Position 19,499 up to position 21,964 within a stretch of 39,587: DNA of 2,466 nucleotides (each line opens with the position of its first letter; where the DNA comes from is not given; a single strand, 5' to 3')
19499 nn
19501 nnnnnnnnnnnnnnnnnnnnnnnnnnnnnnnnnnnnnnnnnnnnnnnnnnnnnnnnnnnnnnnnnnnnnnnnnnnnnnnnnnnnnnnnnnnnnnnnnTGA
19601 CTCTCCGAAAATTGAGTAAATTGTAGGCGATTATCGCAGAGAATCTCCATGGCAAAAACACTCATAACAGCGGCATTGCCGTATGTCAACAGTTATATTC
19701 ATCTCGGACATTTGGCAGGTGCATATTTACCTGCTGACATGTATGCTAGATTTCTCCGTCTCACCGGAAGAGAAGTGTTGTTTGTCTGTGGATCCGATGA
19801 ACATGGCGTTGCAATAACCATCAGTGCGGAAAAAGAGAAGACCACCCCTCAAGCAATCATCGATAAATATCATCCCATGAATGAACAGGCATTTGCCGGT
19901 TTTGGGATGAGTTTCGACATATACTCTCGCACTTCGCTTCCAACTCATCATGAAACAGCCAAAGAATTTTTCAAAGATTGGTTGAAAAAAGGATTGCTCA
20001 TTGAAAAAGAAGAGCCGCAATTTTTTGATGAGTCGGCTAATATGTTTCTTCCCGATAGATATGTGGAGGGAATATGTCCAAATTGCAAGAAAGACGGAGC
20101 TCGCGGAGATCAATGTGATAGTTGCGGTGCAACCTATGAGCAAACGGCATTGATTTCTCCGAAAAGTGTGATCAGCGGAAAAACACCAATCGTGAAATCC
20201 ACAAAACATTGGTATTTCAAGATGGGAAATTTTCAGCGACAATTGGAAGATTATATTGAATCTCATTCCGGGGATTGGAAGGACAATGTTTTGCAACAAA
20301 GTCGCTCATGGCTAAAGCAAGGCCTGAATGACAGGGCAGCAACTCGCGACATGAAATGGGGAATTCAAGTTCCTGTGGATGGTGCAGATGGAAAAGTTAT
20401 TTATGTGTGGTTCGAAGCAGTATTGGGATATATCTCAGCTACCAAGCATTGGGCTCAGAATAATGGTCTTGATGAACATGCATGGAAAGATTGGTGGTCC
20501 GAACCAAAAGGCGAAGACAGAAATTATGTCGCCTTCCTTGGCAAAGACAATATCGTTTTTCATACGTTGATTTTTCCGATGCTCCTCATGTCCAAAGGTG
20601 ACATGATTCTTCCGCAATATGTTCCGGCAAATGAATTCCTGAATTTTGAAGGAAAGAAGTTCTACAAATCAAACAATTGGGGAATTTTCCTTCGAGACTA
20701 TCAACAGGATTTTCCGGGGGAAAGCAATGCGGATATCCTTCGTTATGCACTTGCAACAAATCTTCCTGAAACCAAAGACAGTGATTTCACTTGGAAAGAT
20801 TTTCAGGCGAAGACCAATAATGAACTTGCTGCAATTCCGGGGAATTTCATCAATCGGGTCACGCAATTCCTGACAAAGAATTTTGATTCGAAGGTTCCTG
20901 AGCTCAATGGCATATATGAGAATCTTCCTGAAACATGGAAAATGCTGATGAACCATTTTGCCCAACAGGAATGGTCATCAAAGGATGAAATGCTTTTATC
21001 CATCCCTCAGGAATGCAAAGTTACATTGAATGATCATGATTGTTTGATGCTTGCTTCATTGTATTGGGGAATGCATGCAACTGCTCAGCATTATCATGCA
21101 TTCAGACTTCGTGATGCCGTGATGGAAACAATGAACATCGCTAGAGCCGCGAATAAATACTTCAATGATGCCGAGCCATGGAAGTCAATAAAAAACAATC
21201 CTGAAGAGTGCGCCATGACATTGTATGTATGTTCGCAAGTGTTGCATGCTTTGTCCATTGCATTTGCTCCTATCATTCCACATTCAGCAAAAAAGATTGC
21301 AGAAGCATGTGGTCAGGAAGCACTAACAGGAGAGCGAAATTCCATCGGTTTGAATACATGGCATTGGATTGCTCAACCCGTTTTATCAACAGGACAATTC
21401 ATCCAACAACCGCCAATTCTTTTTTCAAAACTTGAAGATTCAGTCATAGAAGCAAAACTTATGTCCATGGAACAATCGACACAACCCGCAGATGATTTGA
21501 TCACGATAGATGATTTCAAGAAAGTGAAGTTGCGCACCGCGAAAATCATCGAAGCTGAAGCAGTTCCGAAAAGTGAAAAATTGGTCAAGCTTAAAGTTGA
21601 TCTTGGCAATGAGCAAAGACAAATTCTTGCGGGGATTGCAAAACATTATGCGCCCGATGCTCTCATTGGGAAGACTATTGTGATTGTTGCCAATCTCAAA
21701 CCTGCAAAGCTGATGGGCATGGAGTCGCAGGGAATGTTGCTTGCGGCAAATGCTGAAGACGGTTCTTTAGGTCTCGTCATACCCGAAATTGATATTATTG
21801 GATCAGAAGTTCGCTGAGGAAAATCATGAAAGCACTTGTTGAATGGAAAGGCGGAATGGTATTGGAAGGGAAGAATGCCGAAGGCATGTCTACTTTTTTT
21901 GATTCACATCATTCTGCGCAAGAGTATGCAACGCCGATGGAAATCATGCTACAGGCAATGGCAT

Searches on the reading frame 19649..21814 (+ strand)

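Call 23: search_protein_families(library=pfam, proteins=[window:19649-21814:+], max_evalue=0.001)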
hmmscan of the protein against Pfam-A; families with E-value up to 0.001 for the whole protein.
window:19649-21814:+ (722 aa): 5 families
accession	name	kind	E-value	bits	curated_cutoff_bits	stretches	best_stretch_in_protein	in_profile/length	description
PF09334.17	tRNA-synt_1g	-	1.2e-147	492.2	20.1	1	5-404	2-390/391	tRNA synthetases class I (M)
PF01588.26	tRNA_bind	-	5.1e-28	97.5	27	1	628-714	1-89/96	Putative tRNA binding domain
PF19303.5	Anticodon_3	-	6.9e-13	49.2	23.5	1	463-600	10-140/152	Anticodon binding domain of methionyl tRNA ligase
PF00133.28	tRNA-synt_1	-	2e-12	47.1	22.7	1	7-243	28-245/414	tRNA synthetases class I (I, L, M and V)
PF08264.19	Anticodon_1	-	3e-08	34.1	25.1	1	477-572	14-105/148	Anticodon-binding domain of tRNA ligase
